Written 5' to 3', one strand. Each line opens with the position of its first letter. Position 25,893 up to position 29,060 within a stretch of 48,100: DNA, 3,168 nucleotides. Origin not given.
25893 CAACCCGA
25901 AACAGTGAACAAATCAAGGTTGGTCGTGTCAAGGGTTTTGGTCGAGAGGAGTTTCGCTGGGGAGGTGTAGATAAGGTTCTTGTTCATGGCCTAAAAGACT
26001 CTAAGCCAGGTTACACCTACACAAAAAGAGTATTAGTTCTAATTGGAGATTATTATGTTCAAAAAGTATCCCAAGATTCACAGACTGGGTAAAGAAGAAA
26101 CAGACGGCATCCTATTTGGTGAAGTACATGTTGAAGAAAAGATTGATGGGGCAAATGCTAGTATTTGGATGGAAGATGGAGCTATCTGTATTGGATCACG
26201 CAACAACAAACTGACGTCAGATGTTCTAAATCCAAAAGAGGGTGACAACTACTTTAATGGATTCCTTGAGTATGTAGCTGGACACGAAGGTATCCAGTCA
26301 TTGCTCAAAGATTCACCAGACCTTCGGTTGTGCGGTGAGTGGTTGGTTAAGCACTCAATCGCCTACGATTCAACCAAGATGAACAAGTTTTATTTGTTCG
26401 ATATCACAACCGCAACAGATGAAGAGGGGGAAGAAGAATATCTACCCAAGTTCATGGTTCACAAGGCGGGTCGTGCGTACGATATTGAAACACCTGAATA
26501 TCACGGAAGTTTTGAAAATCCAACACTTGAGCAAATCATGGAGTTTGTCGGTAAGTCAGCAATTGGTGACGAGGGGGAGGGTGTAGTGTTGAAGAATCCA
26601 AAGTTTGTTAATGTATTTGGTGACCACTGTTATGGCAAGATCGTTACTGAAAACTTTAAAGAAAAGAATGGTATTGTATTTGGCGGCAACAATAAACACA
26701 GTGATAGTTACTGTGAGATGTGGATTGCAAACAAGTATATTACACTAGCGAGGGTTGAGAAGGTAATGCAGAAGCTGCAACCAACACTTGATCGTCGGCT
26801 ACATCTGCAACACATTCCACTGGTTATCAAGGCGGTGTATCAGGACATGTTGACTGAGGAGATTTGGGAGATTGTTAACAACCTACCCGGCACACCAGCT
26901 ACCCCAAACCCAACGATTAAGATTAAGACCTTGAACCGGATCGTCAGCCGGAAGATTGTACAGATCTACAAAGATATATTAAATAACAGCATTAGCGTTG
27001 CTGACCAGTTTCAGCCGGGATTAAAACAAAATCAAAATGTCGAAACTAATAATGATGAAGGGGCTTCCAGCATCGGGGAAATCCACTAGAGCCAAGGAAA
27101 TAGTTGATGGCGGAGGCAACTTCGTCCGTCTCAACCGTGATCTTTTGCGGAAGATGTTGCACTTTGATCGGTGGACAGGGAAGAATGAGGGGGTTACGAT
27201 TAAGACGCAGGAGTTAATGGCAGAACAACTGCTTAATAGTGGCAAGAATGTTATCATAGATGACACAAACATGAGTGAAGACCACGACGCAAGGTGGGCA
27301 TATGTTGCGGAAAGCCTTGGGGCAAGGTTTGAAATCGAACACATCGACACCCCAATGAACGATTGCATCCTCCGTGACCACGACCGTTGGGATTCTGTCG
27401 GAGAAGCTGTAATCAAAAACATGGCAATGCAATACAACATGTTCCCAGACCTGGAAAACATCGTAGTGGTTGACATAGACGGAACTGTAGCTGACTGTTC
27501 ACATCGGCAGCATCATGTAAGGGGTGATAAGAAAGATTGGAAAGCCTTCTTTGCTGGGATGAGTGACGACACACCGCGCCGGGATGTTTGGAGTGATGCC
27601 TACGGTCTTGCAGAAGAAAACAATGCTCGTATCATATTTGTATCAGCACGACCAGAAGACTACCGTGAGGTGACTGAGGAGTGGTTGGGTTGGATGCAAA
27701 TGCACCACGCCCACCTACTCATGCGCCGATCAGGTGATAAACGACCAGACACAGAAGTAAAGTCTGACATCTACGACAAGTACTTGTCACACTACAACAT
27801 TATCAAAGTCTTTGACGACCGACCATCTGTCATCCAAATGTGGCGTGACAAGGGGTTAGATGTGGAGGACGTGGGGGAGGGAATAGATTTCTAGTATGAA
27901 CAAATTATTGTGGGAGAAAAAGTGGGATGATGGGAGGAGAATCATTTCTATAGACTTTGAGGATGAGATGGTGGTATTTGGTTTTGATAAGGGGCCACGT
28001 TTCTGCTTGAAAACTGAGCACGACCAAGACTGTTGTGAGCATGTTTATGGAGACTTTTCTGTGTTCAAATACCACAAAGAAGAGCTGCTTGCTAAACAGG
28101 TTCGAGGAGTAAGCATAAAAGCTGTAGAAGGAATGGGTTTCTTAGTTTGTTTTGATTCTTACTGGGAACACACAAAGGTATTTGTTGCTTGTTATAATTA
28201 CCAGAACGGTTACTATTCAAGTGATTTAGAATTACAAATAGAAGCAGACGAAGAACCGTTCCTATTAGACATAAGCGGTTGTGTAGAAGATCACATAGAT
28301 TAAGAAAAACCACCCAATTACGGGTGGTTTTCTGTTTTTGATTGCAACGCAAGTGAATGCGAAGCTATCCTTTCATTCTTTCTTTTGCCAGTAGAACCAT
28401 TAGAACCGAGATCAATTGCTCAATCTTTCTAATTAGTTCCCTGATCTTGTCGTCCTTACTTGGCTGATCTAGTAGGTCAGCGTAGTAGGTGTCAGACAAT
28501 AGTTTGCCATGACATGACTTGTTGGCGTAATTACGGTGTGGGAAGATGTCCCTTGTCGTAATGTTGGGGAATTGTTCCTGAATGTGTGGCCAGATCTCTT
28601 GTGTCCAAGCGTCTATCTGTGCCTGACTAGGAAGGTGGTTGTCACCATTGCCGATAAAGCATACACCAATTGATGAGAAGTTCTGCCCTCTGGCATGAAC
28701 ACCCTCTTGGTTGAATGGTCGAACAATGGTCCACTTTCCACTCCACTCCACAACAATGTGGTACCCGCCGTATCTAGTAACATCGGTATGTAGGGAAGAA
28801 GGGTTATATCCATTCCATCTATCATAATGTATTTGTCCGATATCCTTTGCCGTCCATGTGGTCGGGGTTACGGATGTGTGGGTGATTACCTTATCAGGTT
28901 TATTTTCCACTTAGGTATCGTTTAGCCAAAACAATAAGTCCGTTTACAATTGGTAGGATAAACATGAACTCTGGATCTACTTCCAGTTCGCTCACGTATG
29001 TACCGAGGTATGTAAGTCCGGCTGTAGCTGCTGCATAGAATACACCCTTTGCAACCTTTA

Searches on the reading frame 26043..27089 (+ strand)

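Call 17: search_protein_families(library=phrogs, proteins=[window:26043-27089:+], max_evalue=0.001)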
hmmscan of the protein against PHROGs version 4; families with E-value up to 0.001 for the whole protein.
window:26043-27089:+ (348 aa): 1 family
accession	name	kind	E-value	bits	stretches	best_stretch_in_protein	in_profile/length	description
phrog_548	-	DNA, RNA and nucleotide metabolism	2.8e-42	146.1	1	5-314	2-340/341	RNA ligase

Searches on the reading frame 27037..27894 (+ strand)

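Call 42: search_protein_families(library=pfam, proteins=[window:27037-27894:+], max_evalue=0.001)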
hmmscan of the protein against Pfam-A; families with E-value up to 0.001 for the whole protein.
window:27037-27894:+ (285 aa): 6 families
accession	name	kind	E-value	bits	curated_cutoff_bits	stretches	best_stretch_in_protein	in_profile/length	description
PF25109.1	HAD_PNKP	-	4.3e-26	92.2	27.6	1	141-282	2-141/143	Polynucleotide kinase PNKP phosphatase domain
PF13671.12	AAA_33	-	1.3e-20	74.6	27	1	4-133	1-140/143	AAA domain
PF03767.20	Acid_phosphat_B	-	4.3e-09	36.6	27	1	126-261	63-204/230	HAD superfamily, subfamily IIIB (Acid phosphatase)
PF08433.16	KTI12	-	5.5e-09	36.3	22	1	4-134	3-138/271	Chromatin associated protein KTI12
PF06414.18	Zeta_toxin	-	2.4e-05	24.3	22.3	1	3-113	17-139/199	Zeta toxin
PF24694.1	LNS2_PITM1-3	-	5.7e-05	23.6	27.7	1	192-260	33-102/124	PITM 1-3, LNS2 domain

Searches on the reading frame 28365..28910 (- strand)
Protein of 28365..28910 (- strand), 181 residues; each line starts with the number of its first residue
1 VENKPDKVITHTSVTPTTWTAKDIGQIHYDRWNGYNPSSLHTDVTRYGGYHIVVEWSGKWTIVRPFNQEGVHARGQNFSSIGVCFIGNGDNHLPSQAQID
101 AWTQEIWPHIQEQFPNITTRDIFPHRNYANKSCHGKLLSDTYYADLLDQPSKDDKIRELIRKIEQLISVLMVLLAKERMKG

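Call 42: search_protein_families(library=pfam, proteins=[window:28365-28910:-], max_evalue=0.001)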
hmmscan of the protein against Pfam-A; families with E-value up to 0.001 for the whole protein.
window:28365-28910:- (181 aa): 1 family
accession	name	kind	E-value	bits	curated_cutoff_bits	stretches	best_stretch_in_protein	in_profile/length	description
PF01510.30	Amidase_2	-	8e-13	49.3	26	1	3-135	3-130/131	N-acetylmuramoyl-L-alanine amidase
